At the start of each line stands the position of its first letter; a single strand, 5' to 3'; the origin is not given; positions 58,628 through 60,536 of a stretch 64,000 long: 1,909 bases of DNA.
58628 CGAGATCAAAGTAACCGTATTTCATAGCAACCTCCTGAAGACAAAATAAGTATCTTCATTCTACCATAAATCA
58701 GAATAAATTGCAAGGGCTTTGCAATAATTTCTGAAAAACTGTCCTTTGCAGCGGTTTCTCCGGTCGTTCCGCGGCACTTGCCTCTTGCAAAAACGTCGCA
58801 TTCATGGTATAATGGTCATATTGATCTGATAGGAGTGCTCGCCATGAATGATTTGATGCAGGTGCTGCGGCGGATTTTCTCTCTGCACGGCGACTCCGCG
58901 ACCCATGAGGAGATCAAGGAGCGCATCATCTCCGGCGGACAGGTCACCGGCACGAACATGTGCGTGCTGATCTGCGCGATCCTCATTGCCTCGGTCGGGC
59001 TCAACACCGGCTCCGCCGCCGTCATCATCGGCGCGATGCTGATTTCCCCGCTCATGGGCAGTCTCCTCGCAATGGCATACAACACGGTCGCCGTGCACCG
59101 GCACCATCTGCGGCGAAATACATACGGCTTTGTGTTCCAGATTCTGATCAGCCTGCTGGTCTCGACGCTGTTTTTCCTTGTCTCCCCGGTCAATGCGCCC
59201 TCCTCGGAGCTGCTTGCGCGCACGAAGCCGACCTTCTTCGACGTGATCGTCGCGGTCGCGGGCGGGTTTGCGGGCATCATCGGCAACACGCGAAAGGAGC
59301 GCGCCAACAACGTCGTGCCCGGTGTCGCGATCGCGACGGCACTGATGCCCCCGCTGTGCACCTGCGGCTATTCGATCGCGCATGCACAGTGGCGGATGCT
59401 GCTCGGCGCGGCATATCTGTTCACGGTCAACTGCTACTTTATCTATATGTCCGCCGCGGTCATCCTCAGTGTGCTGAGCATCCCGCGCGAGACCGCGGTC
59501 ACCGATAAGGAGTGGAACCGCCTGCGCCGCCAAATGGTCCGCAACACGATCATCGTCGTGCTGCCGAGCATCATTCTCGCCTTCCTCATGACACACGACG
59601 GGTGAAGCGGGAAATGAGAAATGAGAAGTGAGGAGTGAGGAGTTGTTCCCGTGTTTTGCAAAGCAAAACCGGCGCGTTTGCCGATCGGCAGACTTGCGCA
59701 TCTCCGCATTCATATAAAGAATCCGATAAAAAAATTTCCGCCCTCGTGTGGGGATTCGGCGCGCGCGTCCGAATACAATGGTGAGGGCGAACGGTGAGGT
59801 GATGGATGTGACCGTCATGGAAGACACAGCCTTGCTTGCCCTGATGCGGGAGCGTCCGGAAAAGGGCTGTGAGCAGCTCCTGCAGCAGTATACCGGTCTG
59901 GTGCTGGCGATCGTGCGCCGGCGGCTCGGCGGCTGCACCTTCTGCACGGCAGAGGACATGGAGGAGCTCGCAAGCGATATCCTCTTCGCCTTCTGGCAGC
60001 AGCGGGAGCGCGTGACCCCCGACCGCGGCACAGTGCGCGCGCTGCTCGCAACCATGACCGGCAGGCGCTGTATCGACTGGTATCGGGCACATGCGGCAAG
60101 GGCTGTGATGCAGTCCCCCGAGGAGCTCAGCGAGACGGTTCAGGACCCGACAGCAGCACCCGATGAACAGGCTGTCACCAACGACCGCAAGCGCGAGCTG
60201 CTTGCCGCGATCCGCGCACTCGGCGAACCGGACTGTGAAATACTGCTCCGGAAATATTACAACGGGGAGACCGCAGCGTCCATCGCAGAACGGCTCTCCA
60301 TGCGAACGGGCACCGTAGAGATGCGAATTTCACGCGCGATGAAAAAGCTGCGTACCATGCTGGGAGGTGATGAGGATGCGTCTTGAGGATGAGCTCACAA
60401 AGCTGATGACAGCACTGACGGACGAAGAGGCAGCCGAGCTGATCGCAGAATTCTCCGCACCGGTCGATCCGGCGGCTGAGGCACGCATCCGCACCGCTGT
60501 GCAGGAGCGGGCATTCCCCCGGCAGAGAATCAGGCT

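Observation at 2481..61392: Modular dispersed intergenic repeat family (heptad-like tracts + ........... core + conserved arms), at least 8 copies in 64 kb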

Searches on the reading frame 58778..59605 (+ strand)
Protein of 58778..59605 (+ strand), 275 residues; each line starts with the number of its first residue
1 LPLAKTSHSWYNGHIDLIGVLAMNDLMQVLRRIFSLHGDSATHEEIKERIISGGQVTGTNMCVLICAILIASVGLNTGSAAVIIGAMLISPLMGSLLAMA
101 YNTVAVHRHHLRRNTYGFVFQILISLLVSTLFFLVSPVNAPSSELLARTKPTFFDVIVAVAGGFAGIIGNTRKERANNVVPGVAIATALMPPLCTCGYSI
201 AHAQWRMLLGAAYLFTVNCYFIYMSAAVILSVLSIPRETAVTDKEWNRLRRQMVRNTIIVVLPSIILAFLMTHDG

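Call 77: search_protein_families(library=pfam, proteins=[window:58778-59605:+], max_evalue=0.001)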
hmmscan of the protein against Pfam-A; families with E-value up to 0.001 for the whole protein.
window:58778-59605:+ (275 aa): 1 family
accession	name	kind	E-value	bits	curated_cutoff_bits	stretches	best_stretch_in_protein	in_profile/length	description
PF04087.19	DUF389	-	4.8e-41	140.4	23.9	1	87-223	1-136/137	Domain of unknown function (DUF389)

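Call 99: find_homologous_proteins(query=window:58778-59605:+, max_evalue=1e-60)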
Query window:58778-59605:+ (275 aa): 1447 proteins with E <= 1e-60 among 8000 candidates; the best 120 are listed.
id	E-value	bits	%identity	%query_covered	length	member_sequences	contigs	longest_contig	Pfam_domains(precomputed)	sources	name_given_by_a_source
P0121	2.6e-153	527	96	92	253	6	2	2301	PF04087.20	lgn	-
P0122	4.9e-134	464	81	92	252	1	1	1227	PF04087.20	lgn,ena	-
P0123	4.4e-132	457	79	92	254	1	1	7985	PF04087.20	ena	-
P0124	2.0e-129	449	80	91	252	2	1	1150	PF04087.20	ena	-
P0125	1.0e-127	443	78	92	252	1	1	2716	PF04087.20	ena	-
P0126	1.1e-127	443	78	92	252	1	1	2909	PF04087.20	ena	-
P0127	1.3e-125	436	78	92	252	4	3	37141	PF04087.20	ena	-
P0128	1.6e-125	436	77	90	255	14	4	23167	PF04087.20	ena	-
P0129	1.8e-124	432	76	91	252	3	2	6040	PF04087.20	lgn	-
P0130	2.2e-121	422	75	92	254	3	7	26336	PF04087.20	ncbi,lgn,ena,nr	ncbi:MAG: DUF389 domain-containing protein [Oscillospiraceae bacterium]|nr:DUF389 domain-containing 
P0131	9.4e-121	420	75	91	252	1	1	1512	PF04087.20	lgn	-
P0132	1.1e-120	420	75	92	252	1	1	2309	PF04087.20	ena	-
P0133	2.9e-120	419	75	91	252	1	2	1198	PF04087.20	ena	-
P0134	3.8e-114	399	68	92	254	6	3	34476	PF04087.20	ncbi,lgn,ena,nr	ncbi:MAG: DUF389 domain-containing protein [Oscillospiraceae bacterium]|nr:DUF389 domain-containing 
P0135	7.2e-114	398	72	89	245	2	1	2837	PF04087.20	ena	-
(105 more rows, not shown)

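Call 100: find_encoding_contigs(protein=P0121, flank=6000, max_places=3)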
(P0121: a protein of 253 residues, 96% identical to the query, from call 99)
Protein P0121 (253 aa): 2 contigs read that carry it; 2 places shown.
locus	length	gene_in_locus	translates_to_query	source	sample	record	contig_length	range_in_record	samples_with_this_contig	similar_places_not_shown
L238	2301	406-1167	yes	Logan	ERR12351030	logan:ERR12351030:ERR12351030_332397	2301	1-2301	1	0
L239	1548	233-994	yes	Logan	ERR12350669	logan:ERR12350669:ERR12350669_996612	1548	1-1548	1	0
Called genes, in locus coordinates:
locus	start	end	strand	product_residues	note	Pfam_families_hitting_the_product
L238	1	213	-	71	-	?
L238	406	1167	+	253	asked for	PF04087:DUF389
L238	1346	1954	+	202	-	PF04542:Sigma70_r2, PF08281:Sigma70_r4_2, PF04545:Sigma70_r4 (weak)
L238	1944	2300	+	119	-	?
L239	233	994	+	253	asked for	PF04087:DUF389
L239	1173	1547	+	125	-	?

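Call 101: find_encoding_contigs(protein=P0127, flank=6000, max_places=2)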
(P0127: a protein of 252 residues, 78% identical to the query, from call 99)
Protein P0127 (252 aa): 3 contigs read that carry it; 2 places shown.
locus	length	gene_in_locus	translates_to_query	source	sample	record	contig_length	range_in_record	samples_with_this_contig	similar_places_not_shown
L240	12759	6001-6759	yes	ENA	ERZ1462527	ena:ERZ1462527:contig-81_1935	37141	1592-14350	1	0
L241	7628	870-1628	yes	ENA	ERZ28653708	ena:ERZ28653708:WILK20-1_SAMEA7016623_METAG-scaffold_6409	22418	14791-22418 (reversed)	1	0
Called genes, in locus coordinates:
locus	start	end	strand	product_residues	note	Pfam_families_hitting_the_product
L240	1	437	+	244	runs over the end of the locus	PF01790:LGT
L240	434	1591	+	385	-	PF03600:CitMHS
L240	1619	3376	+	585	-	PF16927:HisKA_7TM, PF01966:HD, PF13487:HD_5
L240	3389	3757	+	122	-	-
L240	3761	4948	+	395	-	PF09594:GT87 (weak)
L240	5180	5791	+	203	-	-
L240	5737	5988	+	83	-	-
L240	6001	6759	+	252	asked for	PF04087:DUF389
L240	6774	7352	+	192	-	PF00156:Pribosyltran (weak)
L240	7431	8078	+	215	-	PF04079:SMC_ScpB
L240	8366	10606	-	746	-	PF00512:HisKA, PF02518:HATPase_c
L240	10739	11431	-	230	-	PF00072:Response_reg, PF00486:Trans_reg_C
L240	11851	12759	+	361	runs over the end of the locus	-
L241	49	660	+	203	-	-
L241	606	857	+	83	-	-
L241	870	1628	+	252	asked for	PF04087:DUF389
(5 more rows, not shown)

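Call 102: find_encoding_contigs(protein=P0123, flank=6000, max_places=2)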
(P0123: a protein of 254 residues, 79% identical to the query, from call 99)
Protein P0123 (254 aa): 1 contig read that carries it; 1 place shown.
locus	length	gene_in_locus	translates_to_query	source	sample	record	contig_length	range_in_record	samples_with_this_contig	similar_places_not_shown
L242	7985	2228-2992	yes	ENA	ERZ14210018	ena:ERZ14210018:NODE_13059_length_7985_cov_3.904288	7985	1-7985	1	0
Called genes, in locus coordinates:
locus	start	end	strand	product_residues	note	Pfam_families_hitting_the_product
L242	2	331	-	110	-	?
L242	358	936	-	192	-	PF00156:Pribosyltran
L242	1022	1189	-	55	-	-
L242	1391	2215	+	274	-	-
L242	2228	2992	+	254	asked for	PF04087:DUF389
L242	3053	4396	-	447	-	PF01098:FTSW_RODA_SPOVE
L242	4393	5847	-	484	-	PF03816:LytR_cpsA_psr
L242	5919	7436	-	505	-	PF00905:Transpeptidase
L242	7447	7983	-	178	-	?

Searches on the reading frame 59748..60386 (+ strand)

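Call 77: search_protein_families(library=pfam, proteins=[window:59748-60386:+], max_evalue=0.001)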
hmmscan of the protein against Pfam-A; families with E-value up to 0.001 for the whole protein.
window:59748-60386:+ (212 aa): 4 families
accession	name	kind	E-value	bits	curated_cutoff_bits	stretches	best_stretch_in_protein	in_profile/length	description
PF04542.20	Sigma70_r2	-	2.5e-10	40.4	24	1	44-116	1-69/71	Sigma-70 region 2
PF08281.18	Sigma70_r4_2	-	6.4e-10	39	25.7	1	149-201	2-54/54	Sigma-70, region 4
PF04545.22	Sigma70_r4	-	2e-06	27.7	24.1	1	157-202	4-49/50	Sigma-70, region 4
PF00196.25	GerE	-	0.00018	21.5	23.5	1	167-203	11-47/57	Bacterial regulatory proteins, luxR family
